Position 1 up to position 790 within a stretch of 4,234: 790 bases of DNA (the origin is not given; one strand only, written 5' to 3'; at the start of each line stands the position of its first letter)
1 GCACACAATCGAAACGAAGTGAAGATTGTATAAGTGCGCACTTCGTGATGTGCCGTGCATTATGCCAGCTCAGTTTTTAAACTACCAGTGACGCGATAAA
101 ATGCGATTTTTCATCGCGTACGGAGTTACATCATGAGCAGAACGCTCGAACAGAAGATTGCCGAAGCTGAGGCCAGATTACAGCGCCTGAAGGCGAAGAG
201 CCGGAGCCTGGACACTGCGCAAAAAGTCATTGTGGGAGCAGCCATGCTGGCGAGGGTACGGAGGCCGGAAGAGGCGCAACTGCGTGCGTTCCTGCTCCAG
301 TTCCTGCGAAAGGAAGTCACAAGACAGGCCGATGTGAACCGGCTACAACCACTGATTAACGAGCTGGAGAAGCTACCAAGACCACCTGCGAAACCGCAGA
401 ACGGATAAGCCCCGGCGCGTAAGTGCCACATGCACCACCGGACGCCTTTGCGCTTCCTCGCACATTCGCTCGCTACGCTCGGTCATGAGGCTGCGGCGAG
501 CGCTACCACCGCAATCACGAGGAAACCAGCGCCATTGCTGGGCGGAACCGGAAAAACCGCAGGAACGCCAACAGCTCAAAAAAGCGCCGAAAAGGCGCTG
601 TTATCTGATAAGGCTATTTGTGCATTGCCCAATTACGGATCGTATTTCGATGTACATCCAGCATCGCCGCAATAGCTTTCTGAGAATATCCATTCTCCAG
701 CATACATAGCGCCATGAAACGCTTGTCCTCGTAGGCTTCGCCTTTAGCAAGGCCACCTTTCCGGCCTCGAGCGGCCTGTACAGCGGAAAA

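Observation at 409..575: GC-rich 165-bp non-coding spacer between mobC and the ColE2 ori, with internal repeats and no assigned function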

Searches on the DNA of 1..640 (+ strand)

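Call 3: search_dna_similar(query=window:380-640:+, collection=plasmids, mode=distant, max_rows=40, rows=spread)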
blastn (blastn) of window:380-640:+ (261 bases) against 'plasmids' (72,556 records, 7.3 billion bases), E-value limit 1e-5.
The search stops at 5000 records and this limit was reached: more records match than are counted here, and every count below describes the 5000 best-scoring records only.
Records with a match: at least 5000; places in all: 5306; records where one place covers at least 80% of the query: 362.
Best place of each record, by identity: >=99% 19; 95-99% 5; 90-95% 45; 80-90% 3119; 60-80% 1812.
By first word of the organism name: Escherichia 2172; Klebsiella 1717; Salmonella 476; Enterobacter 230; Shigella 184; Citrobacter 104; Raoultella 25; Serratia 21; uncultured 10; Bacillus 8; and 21 more.
By predicted mobility (MOB-suite, as given by PLSDB): mobilizable 3171; conjugative 1128; non-mobilizable 701.
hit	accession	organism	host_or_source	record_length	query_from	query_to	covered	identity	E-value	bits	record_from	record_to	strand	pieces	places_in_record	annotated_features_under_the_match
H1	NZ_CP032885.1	Escherichia coli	Homo sapiens,Culture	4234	1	261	100%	100.0%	1e-130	471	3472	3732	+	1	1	hypothetical protein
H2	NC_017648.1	Escherichia coli O7:K1 str. CE10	Homo sapiens,cerebrospinal fluid of a ...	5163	28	241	82%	80.7%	8e-45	187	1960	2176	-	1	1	hypothetical protein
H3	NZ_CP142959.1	Escherichia coli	Homo sapiens,cell culture,rectal swab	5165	28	241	82%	80.7%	8e-45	187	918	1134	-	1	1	hypothetical protein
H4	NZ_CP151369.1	Shigella sonnei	-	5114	73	261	72%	86.8%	9e-57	227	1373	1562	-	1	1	replication initiation protein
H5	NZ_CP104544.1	Escherichia coli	Poultry,Broiler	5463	73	236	63%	84.2%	5e-41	174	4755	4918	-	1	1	none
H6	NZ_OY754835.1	Escherichia coli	-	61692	28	128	39%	80.2%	1e-16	93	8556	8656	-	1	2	none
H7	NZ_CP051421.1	Salmonella enterica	bovine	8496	38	138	39%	76.2%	4e-11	75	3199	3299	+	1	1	none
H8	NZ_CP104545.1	Escherichia coli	Poultry,Broiler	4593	38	138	39%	75.2%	2e-9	71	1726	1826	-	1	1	none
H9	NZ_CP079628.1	Klebsiella pneumoniae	Homo sapiens,Endotracheal aspirate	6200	29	128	38%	76.0%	2e-9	70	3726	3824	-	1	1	none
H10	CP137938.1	Escherichia coli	Homo sapiens,other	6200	29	128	38%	76.0%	2e-9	70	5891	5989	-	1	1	none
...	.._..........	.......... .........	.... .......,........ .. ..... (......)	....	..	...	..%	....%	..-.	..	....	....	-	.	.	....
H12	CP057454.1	Escherichia coli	culture,Pooled cattle faecal samples ...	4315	38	127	34%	78.9%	1e-11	78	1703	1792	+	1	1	none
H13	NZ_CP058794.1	Shigella flexneri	Stanley WWTPs_6 WWTPs influent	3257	38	127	34%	77.8%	1e-10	73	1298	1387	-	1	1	none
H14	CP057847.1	Escherichia coli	culture,Pooled pig faecal samples ...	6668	38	127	34%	77.8%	1e-10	73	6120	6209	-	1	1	none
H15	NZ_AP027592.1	Escherichia coli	Homo sapiens,whole organism,feces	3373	35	123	34%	78.5%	2e-8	66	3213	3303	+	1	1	none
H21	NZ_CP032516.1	Escherichia coli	Homo sapiens,urine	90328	64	128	25%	84.6%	1e-10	73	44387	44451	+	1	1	none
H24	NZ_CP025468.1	Klebsiella pneumoniae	Homo sapiens,mixed culture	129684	66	125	23%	85.0%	6e-9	69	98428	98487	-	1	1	none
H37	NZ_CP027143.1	Enterobacter hormaechei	-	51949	69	123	21%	89.1%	1e-10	73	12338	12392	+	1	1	none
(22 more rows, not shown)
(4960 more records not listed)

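Call 6: get_annotated_region(hit=H1, flank=2500)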
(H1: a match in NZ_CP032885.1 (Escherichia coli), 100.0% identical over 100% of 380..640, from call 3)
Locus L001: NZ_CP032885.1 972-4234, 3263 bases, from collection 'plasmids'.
description: Escherichia coli strain SCEC020022 plasmid p6_020022, complete sequence
organism: Escherichia coli (NCBI taxid 562)
taxonomy: Bacteria; Pseudomonadota; Gammaproteobacteria; Enterobacterales; Enterobacteriaceae; Escherichia; Escherichia coli
host: -; source: Homo sapiens,Culture; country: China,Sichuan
typing (MOB-suite, as given by PLSDB): mobilizable; replicon Col156,rep_cluster_2361; relaxase MOBQ
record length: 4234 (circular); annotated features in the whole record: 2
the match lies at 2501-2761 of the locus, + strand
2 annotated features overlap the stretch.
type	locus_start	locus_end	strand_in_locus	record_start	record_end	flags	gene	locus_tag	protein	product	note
CDS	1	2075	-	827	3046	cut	mobQ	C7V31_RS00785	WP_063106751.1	MobQ family relaxase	-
CDS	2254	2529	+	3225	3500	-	-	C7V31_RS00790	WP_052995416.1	hypothetical protein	-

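Call 7: get_annotated_region(hit=H2, flank=2500)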
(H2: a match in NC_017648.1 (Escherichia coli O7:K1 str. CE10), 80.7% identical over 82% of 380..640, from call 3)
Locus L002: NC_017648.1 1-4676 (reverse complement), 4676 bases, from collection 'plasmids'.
description: Escherichia coli O7:K1 str. CE10 plasmid pCE10B, complete sequence
organism: Escherichia coli O7:K1 str. CE10 (NCBI taxid 1072459)
taxonomy: Bacteria; Pseudomonadota; Gammaproteobacteria; Enterobacterales; Enterobacteriaceae; Escherichia; Escherichia coli; Escherichia coli O7:K1 str. CE10
host: -; source: Homo sapiens,cerebrospinal fluid of a neonate with meningitis; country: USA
typing (MOB-suite, as given by PLSDB): mobilizable; replicon rep_cluster_2131; relaxase MOBQ
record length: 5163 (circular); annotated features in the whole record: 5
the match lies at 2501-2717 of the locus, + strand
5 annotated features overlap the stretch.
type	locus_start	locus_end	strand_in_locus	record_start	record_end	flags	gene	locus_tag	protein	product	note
CDS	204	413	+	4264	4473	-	-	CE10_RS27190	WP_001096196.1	hypothetical protein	-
CDS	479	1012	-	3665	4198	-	-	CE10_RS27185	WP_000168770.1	hypothetical protein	-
CDS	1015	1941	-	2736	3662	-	-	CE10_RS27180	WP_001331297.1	MobA/MobL family protein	-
CDS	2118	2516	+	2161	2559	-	-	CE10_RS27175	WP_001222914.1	hypothetical protein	-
CDS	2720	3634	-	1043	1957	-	-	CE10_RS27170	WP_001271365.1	replication initiation protein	-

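Call 8: get_annotated_region(hit=H4, flank=2500)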
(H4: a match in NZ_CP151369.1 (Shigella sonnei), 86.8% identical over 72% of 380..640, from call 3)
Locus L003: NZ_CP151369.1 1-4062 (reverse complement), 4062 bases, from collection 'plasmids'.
description: Shigella sonnei strain R16.0937 plasmid pR16.0937_5.1k, complete sequence
organism: Shigella sonnei (NCBI taxid 624)
taxonomy: Bacteria; Pseudomonadota; Gammaproteobacteria; Enterobacterales; Enterobacteriaceae; Shigella; Shigella sonnei
host: -; source: -; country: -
typing (MOB-suite, as given by PLSDB): mobilizable; replicon Col156; relaxase MOBQ
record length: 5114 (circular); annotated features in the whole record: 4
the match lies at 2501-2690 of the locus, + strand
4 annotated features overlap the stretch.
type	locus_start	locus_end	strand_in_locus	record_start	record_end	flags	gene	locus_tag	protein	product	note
CDS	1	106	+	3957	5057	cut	-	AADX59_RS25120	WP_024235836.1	hypothetical protein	-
CDS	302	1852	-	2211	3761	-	-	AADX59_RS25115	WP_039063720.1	MobA/MobL family protein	-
CDS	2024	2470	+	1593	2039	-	-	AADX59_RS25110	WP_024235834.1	conjugal transfer protein TraD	-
CDS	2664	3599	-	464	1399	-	-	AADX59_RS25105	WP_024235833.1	replication initiation protein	-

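Call 9: get_annotated_region(hit=H12, flank=2500)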
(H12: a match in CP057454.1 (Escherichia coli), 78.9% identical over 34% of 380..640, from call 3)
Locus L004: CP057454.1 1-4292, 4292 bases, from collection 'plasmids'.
description: Escherichia coli strain RHB26-C15 plasmid pRHB26-C15_2, complete sequence
organism: Escherichia coli (NCBI taxid 562)
taxonomy: Bacteria; Pseudomonadota; Gammaproteobacteria; Enterobacterales; Enterobacteriaceae; Escherichia; Escherichia coli
host: -; source: culture,Pooled cattle faecal samples collected from floor of farm; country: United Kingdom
typing (MOB-suite, as given by PLSDB): mobilizable; replicon rep_cluster_2350
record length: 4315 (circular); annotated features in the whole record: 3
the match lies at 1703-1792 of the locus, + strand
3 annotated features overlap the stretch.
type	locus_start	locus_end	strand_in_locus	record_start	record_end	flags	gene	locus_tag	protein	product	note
CDS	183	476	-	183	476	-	-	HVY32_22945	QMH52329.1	hypothetical protein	-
CDS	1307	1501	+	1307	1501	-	-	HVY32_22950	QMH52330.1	Rop family plasmid primer RNA-binding protein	-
CDS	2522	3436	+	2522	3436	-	-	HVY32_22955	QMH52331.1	site-specific DNA-methyltransferase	-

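Call 21: search_rna_families(sources=[L004, L002, L003], threshold=gathering)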
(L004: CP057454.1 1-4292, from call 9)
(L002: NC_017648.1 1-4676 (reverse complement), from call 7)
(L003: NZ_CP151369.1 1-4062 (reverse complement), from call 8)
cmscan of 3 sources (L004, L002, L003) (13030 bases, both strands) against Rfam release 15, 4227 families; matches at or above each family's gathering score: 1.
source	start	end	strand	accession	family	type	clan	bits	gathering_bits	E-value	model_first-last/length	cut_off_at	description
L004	2325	2426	+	RF00106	RNAI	Gene; antisense;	-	85.8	47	4.4e-15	1-102/102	no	RNAI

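Call 31: search_dna_similar(query=window:409-575:+, collection=plasmids, mode=distant, max_rows=60, rows=best)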
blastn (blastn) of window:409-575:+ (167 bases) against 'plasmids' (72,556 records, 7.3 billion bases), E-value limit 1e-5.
The search stops at 5000 records and this limit was reached: more records match than are counted here, and every count below describes the 5000 best-scoring records only.
Records with a match: at least 5000; places in all: 5298; records where one place covers at least 80% of the query: 343.
Best place of each record, by identity: >=99% 19; 95-99% 6; 90-95% 99; 80-90% 3251; 60-80% 1625.
By first word of the organism name: Escherichia 2173; Klebsiella 1721; Salmonella 467; Enterobacter 230; Shigella 184; Citrobacter 104; Raoultella 25; Serratia 21; uncultured 10; Bacillus 8; and 22 more.
By predicted mobility (MOB-suite, as given by PLSDB): mobilizable 3165; conjugative 1133; non-mobilizable 702.
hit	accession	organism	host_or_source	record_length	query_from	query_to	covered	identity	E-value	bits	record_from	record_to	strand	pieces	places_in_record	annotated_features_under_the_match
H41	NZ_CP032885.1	Escherichia coli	Homo sapiens,Culture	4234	1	167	100%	100.0%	9e-80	302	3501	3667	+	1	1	none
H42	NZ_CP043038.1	Escherichia coli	Homo sapiens,blood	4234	1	167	100%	100.0%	9e-80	302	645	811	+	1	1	none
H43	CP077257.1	Escherichia coli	Seth Lab strain,Seth Lab Isolate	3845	1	167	100%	100.0%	9e-80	302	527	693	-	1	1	none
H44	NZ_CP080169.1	Escherichia coli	chicken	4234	1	167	100%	100.0%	9e-80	302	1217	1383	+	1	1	none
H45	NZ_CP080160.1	Escherichia coli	chicken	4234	1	167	100%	100.0%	9e-80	302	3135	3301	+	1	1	none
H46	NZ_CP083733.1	Salmonella sp. A29-2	chicken,salmonella,market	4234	1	167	100%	100.0%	9e-80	302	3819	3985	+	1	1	none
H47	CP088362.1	Escherichia coli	Homo sapiens,blood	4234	1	167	100%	100.0%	9e-80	302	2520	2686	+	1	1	none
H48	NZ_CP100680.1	Salmonella enterica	Homo sapiens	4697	1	167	100%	100.0%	9e-80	302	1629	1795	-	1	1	none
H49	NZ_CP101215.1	Escherichia coli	Homo sapiens,cell culture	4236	1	167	100%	100.0%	9e-80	302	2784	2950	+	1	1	none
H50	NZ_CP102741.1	Salmonella enterica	chicken meat products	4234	1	167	100%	100.0%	9e-80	302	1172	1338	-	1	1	none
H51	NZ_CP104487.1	Salmonella enterica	Homo sapiens,Single Cell,Poultry Meat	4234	1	167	100%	100.0%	9e-80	302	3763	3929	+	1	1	none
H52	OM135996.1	uncultured bacterium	-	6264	1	167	100%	100.0%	9e-80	302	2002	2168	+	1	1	none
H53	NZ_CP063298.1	Salmonella enterica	Homo sapiens,stool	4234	1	167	100%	100.0%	9e-80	302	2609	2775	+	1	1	none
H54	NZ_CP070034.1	Escherichia coli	Homo sapiens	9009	1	167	100%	100.0%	9e-80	302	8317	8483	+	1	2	none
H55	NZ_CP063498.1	Escherichia coli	Gallus gallus,chicken stool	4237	1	167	100%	100.0%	9e-80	302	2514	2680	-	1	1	none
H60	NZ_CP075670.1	Escherichia coli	Homo sapiens,stool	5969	1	167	100%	95.8%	5e-70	270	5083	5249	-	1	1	none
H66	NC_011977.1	Escherichia coli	chicken,caeca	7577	1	167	100%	88.6%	1e-52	213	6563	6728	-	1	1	none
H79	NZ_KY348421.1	Escherichia coli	-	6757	1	157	94%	89.2%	6e-50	204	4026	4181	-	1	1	none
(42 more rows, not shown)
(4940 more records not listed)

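Call 32: get_annotated_region(hit=H79, flank=1500)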
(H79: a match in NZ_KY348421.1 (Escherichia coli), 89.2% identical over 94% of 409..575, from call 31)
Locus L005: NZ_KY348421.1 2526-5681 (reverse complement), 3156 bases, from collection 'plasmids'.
description: Escherichia coli strain BZB1011 E2C plasmid pColE2-P9, complete sequence
organism: Escherichia coli (NCBI taxid 562)
taxonomy: Bacteria; Pseudomonadota; Gammaproteobacteria; Enterobacterales; Enterobacteriaceae; Escherichia; Escherichia coli
host: -; source: -; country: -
typing (MOB-suite, as given by PLSDB): mobilizable; replicon rep_cluster_2150; relaxase MOBQ
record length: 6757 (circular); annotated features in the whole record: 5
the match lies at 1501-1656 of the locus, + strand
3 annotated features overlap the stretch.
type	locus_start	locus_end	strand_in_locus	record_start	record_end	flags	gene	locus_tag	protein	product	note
CDS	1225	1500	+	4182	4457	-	-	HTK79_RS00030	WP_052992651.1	hypothetical protein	-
CDS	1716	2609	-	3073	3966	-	-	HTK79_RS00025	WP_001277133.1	replication initiation protein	-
CDS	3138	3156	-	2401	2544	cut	-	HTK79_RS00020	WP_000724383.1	colicin release lysis protein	GO:0019835 - cytolysis [Evidence IEA]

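Call 33: get_annotated_region(hit=H66, flank=1500)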
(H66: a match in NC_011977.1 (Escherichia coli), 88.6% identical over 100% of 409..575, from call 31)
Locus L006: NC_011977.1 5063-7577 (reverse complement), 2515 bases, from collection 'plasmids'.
description: Escherichia coli plasmid ColE9-J, complete sequence
organism: Escherichia coli (NCBI taxid 562)
taxonomy: Bacteria; Pseudomonadota; Gammaproteobacteria; Enterobacterales; Enterobacteriaceae; Escherichia; Escherichia coli
host: -; source: chicken,caeca; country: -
typing (MOB-suite, as given by PLSDB): mobilizable; replicon rep_cluster_2131; relaxase MOBQ
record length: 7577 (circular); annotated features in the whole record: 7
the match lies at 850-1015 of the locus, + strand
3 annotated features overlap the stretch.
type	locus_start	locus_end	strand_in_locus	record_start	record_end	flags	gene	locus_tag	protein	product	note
CDS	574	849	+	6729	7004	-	-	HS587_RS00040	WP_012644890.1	hypothetical protein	-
CDS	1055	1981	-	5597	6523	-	-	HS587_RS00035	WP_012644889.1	replication initiation protein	-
CDS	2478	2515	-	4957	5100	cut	-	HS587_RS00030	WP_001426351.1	colicin release lysis protein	GO:0019835 - cytolysis [Evidence IEA]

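Call 34: get_annotated_region(hit=H60, flank=1500)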
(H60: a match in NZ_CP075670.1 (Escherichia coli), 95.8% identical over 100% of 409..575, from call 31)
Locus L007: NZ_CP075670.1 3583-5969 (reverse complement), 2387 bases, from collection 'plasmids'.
description: Escherichia coli strain STEC2018-553 plasmid pSTEC2018_553-e, complete sequence
organism: Escherichia coli (NCBI taxid 562)
taxonomy: Bacteria; Pseudomonadota; Gammaproteobacteria; Enterobacterales; Enterobacteriaceae; Escherichia; Escherichia coli
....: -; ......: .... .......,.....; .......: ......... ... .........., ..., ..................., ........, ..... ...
typing (MOB-suite, as given by PLSDB): mobilizable; replicon Col156; relaxase MOBQ
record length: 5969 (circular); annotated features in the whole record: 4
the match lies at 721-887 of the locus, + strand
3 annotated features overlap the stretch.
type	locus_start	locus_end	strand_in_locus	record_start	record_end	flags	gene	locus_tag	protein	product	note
CDS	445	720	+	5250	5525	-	-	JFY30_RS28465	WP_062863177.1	hypothetical protein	-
CDS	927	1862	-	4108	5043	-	-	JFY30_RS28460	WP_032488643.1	replication initiation protein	-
CDS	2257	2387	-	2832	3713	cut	-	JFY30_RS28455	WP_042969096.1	EamA family transporter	-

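Call 39: get_annotated_region(hit=H21, flank=3000)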
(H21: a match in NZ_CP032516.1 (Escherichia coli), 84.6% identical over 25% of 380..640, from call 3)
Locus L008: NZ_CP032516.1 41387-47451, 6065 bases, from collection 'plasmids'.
description: Escherichia coli strain 118UI plasmid pEco118UIb, complete sequence
organism: Escherichia coli (NCBI taxid 562)
taxonomy: Bacteria; Pseudomonadota; Gammaproteobacteria; Enterobacterales; Enterobacteriaceae; Escherichia; Escherichia coli
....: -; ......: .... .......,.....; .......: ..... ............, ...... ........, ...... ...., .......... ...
typing (MOB-suite, as given by PLSDB): non-mobilizable; replicon IncFIB,rep_cluster_2131,rep_cluster_2313
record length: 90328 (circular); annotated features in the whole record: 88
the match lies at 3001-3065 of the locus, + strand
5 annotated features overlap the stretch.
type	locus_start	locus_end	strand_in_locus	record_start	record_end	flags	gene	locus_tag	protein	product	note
CDS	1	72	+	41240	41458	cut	ccdA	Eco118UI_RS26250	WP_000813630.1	type II toxin-antitoxin system antitoxin CcdA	-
CDS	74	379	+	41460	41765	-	ccdB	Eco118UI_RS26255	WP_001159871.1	type II toxin-antitoxin system toxin CcdB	-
CDS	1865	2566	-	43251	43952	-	-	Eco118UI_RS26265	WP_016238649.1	replication initiation protein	GO:0006270 - DNA replication initiation [Evidence IEA]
CDS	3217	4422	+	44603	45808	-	-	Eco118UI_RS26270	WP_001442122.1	AAA family ATPase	-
CDS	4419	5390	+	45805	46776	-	-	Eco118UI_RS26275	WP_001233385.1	ParB family protein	-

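Call 40: get_annotated_region(hit=H24, flank=3000)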
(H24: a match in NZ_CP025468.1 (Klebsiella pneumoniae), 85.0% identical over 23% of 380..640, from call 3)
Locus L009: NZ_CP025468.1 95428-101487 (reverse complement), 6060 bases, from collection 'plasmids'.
description: Klebsiella pneumoniae strain JS187 plasmid p187-2, complete sequence
organism: Klebsiella pneumoniae (NCBI taxid 573)
taxonomy: Bacteria; Pseudomonadota; Gammaproteobacteria; Enterobacterales; Enterobacteriaceae; Klebsiella; Klebsiella pneumoniae
host: -; source: Homo sapiens,mixed culture; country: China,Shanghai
typing (MOB-suite, as given by PLSDB): conjugative; replicon IncFII,IncR,IncU,rep_cluster_2183; relaxase MOBF,MOBF; mating-pair formation MPF_F
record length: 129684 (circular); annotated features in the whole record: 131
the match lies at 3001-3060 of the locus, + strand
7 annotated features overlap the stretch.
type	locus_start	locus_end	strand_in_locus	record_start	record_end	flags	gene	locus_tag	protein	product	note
CDS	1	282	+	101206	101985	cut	-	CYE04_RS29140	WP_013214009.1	site-specific integrase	GO:0015074 - DNA integration [Evidence IEA]; GO:0006310 - DNA recombination [Evidence IEA]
CDS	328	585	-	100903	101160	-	-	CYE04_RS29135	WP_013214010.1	hypothetical protein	-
CDS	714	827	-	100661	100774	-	-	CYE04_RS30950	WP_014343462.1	hypothetical protein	-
CDS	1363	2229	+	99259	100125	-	-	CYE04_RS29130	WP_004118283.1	replication initiation protein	GO:0006270 - DNA replication initiation [Evidence IEA]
CDS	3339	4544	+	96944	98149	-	-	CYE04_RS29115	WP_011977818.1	AAA family ATPase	-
CDS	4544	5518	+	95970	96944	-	-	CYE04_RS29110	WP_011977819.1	ParB family protein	-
CDS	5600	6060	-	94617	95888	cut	-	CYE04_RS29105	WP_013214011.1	Y-family DNA polymerase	-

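Call 41: get_annotated_region(hit=H37, flank=3000)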
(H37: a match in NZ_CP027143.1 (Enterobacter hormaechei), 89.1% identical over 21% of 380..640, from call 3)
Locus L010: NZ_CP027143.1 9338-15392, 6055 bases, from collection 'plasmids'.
description: Enterobacter hormaechei subsp. hoffmannii strain AR_0365 plasmid unnamed3
organism: Enterobacter hormaechei (NCBI taxid 1812934)
taxonomy: Bacteria; Pseudomonadota; Gammaproteobacteria; Enterobacterales; Enterobacteriaceae; Enterobacter; Enterobacter hormaechei
host: -; source: -; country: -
typing (MOB-suite, as given by PLSDB): mobilizable; replicon rep_cluster_1367; relaxase MOBC
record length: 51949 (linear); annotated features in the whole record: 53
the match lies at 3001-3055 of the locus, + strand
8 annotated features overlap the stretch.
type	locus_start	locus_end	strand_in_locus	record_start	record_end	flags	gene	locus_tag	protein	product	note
CDS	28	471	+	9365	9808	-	-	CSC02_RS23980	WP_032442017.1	antirestriction protein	-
CDS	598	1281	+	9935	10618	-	-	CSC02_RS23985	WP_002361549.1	division plane positioning ATPase MipZ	-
CDS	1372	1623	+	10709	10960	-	-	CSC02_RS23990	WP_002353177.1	hypothetical protein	-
CDS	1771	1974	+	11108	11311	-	-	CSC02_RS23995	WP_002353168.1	hypothetical protein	-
CDS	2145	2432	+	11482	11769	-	-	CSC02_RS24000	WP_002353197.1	hypothetical protein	-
CDS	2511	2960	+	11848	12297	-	-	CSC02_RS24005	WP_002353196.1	hypothetical protein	-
CDS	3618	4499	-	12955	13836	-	repA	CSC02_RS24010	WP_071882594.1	plasmid replication initiator RepA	-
CDS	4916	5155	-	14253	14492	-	-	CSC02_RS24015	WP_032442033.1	hypothetical protein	-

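Call 61: search_dna_similar(query=window:1-408:+, collection=plasmids, mode=distant, max_rows=40, rows=spread)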
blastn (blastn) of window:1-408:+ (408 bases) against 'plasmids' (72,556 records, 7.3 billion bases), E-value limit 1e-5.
Records with a match: 626; places in all: 685; records where one place covers at least 80% of the query: 503.
Best place of each record, by identity: >=99% 2; 95-99% 46; 90-95% 139; 80-90% 432; 60-80% 7.
By first word of the organism name: Escherichia 517; Salmonella 69; Shigella 26; Klebsiella 10; uncultured 3; Aeromonas 1.
By predicted mobility (MOB-suite, as given by PLSDB): mobilizable 613; conjugative 8; non-mobilizable 5.
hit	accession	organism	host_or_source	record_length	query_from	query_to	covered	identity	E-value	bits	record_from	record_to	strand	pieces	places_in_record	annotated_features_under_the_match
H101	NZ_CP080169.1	Escherichia coli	chicken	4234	1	408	100%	99.0%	0e+0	719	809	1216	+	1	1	hypothetical protein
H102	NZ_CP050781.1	Salmonella enterica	chicken,Chicken product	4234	1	408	100%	96.8%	0e+0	678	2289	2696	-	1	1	hypothetical protein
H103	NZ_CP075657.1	Escherichia coli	Homo sapiens,stool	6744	1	408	100%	94.4%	1e-178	633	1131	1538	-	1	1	hypothetical protein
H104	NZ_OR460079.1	Escherichia coli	-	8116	1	402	99%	95.3%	0e+0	640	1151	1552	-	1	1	hypothetical protein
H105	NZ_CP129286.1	Escherichia coli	Chicken,bacterium,liver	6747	1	402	99%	94.5%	5e-177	627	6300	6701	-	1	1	hypothetical protein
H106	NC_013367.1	Escherichia coli O111:H- str. 11128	-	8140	1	402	99%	94.0%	2e-174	618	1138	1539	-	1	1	hypothetical protein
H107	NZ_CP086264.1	Escherichia coli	Homo sapiens,Cell culture,feces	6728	1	402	99%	93.8%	1e-172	613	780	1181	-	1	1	hypothetical protein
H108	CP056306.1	Escherichia coli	culture,Wastewater influent sample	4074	1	382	94%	86.7%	5e-126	458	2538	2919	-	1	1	mobilization protein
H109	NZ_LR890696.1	Escherichia coli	Homo sapiens,rectal swab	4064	1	382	94%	86.5%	6e-125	453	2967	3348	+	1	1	mobC: relaxase accessory protein MobC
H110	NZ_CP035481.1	Escherichia coli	Homo sapiens,urine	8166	1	382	94%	86.2%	3e-123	449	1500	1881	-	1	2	mobC: relaxase accessory protein MobC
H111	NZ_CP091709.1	Escherichia coli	river water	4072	1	382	94%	86.2%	3e-123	449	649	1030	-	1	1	mobC: relaxase accessory protein MobC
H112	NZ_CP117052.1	Escherichia coli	Homo sapiens,stool sample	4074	1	382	94%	86.2%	3e-123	449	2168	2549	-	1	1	mobC: relaxase accessory protein MobC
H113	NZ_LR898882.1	Escherichia coli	Homo sapiens,rectal swab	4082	1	382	94%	86.2%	3e-123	449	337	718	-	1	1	mobC: relaxase accessory protein MobC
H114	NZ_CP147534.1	Escherichia coli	-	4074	1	382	94%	86.2%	3e-123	449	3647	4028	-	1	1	mobC: relaxase accessory protein MobC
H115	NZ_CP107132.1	Escherichia coli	Urine,human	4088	1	382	94%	86.2%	3e-123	449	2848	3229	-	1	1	mobC: relaxase accessory protein MobC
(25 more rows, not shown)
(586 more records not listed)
